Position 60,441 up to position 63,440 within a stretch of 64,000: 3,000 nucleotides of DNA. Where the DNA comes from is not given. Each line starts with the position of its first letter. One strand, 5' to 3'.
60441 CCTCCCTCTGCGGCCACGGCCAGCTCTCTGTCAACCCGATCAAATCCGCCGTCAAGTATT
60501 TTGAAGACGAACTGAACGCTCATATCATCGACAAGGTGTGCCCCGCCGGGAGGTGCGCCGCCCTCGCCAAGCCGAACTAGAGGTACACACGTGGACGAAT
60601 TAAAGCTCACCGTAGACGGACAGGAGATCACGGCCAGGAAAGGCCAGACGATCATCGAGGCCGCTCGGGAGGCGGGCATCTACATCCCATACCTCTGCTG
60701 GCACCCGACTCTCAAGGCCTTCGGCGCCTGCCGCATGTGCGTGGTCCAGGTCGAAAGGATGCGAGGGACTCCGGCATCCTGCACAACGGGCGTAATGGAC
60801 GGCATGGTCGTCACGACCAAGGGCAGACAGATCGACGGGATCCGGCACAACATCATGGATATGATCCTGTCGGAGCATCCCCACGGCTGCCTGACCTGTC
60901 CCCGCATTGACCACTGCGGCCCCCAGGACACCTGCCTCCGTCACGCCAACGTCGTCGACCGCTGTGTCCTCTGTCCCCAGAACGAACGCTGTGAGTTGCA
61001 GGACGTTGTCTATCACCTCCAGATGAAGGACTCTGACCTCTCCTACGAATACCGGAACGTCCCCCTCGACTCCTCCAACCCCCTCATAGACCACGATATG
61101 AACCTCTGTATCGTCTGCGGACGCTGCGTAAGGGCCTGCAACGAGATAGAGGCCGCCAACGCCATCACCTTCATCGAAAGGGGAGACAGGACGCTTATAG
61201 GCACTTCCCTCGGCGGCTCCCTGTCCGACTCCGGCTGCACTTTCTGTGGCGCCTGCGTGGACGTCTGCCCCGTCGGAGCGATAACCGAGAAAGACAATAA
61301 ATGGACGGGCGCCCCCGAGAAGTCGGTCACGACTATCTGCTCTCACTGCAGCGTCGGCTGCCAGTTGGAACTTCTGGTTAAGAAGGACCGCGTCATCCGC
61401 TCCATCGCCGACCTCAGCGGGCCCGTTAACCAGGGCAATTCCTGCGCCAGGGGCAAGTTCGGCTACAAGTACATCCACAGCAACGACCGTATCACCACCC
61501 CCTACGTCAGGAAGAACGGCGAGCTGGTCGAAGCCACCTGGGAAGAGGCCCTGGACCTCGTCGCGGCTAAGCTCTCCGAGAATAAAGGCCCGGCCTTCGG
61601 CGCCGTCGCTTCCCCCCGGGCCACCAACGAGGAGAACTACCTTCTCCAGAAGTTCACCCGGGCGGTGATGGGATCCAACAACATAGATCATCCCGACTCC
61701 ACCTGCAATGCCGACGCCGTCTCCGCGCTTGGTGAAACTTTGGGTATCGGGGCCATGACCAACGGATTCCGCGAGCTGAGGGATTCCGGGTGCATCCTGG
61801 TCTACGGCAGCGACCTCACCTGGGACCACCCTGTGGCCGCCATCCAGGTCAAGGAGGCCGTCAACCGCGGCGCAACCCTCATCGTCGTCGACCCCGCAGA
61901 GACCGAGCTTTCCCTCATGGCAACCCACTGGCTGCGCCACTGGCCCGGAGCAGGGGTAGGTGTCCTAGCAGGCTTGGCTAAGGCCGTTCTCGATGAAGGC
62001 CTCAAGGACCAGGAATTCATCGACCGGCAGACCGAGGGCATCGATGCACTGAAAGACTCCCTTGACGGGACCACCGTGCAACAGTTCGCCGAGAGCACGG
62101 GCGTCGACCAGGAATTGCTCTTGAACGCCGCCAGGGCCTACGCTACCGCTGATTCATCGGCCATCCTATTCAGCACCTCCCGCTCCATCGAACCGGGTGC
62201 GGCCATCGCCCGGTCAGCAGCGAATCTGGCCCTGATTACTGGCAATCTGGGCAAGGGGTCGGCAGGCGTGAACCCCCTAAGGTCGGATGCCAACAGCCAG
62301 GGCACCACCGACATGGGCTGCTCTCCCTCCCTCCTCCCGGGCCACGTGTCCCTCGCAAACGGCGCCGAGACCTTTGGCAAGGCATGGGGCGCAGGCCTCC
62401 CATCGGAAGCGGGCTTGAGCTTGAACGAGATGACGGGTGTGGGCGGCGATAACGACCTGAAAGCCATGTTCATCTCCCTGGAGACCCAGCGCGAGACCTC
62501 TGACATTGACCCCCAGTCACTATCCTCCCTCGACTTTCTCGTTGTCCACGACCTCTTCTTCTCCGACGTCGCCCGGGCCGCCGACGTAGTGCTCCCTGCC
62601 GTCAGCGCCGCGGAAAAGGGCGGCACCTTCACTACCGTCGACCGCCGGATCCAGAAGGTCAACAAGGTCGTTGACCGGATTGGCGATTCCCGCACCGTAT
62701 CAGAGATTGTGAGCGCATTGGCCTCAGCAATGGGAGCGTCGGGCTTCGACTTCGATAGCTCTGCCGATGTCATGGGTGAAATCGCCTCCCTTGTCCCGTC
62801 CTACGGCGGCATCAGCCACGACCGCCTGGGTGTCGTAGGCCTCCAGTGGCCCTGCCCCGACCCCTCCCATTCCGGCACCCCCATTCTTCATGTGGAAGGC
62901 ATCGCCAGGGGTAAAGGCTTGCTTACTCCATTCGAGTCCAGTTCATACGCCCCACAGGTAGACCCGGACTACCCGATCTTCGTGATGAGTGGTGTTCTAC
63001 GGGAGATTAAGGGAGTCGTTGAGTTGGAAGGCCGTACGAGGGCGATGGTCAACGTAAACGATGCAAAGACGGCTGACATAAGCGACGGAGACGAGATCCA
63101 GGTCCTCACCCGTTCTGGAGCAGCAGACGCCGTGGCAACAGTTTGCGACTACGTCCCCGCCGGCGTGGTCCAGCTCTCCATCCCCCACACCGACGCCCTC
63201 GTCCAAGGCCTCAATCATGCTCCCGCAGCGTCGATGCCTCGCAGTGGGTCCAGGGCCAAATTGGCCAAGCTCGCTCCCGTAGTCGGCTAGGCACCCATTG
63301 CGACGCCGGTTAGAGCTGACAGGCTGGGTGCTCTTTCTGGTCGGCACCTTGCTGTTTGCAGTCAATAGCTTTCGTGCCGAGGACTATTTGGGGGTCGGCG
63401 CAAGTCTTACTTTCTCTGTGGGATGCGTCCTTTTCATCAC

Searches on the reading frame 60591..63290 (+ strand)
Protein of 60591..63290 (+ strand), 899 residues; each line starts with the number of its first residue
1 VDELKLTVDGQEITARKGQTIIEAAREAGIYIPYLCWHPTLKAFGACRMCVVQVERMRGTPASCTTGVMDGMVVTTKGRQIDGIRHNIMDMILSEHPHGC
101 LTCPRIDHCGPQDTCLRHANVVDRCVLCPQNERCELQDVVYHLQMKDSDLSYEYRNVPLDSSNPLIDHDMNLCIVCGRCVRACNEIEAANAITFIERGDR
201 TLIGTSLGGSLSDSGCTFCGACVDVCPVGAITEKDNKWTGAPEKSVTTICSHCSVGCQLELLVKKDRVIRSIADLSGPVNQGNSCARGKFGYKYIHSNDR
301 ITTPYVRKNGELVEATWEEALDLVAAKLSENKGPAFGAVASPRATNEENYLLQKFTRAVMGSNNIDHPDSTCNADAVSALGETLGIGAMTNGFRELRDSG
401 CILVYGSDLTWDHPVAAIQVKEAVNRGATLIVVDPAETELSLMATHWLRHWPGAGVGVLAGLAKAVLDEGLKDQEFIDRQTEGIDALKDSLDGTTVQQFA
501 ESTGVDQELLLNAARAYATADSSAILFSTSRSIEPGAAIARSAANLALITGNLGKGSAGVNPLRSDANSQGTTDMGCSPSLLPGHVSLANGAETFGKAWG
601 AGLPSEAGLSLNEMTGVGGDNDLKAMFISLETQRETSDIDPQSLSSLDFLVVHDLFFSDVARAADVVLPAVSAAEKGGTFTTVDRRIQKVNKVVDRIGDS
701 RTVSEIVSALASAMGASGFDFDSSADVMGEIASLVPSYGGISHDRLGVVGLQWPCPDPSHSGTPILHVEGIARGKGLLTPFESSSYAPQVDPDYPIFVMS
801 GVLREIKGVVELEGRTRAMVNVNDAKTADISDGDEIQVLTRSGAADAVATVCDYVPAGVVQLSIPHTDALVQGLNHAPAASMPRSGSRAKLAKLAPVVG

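Call 39: search_protein_families(library=pfam, proteins=[window:60591-63290:+])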
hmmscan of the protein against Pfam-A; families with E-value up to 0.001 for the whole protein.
window:60591-63290:+ (899 aa): 13 families
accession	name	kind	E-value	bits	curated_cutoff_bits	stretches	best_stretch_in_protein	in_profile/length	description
PF00384.28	Molybdopterin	-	7e-49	167.2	24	1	300-712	1-352/353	Molybdopterin oxidoreductase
PF13510.11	Fer2_4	-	1.7e-22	79.7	22.8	1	3-77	3-80/82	2Fe-2S iron-sulfur cluster binding domain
PF04879.21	Molybdop_Fe4S4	-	1.7e-15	57.2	22.7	1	243-297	1-55/55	Molybdopterin oxidoreductase Fe4S4 domain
PF22117.2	Fer4_Nqo3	-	1.1e-13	51.5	27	1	164-232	2-67/67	NADH-quinone oxidoreductase subunit 3, ferredoxin-like domain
PF12838.12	Fer4_7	-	1.6e-09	38.5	27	1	173-230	2-52/52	4Fe-4S dicluster domain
PF10588.14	NADH-G_4Fe-4S_3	-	3.8e-09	36.4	27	2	85-118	1-34/40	NADH-ubiquinone oxidoreductase-G iron-sulfur binding region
PF01568.27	Molydop_binding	-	1.2e-07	32.2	26.8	1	813-868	28-82/110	Molydopterin dinucleotide binding domain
PF14697.11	Fer4_21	-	3.3e-07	30.8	35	1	170-232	5-58/59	4Fe-4S dicluster domain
PF00037.32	Fer4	-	1.2e-06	28.5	21.1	1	216-232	8-24/24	4Fe-4S binding domain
PF13484.11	Fer4_16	-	2.3e-05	25.5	30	1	216-250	2-36/66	4Fe-4S double cluster binding domain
PF13187.11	Fer4_9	-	2.4e-05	24.7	27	1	173-231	2-52/52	4Fe-4S dicluster domain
PF12837.12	Fer4_6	-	0.00055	20.2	25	1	166-184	2-20/24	4Fe-4S binding domain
PF13183.11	Fer4_8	-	0.00081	20.3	27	1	170-229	2-67/68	4Fe-4S dicluster domain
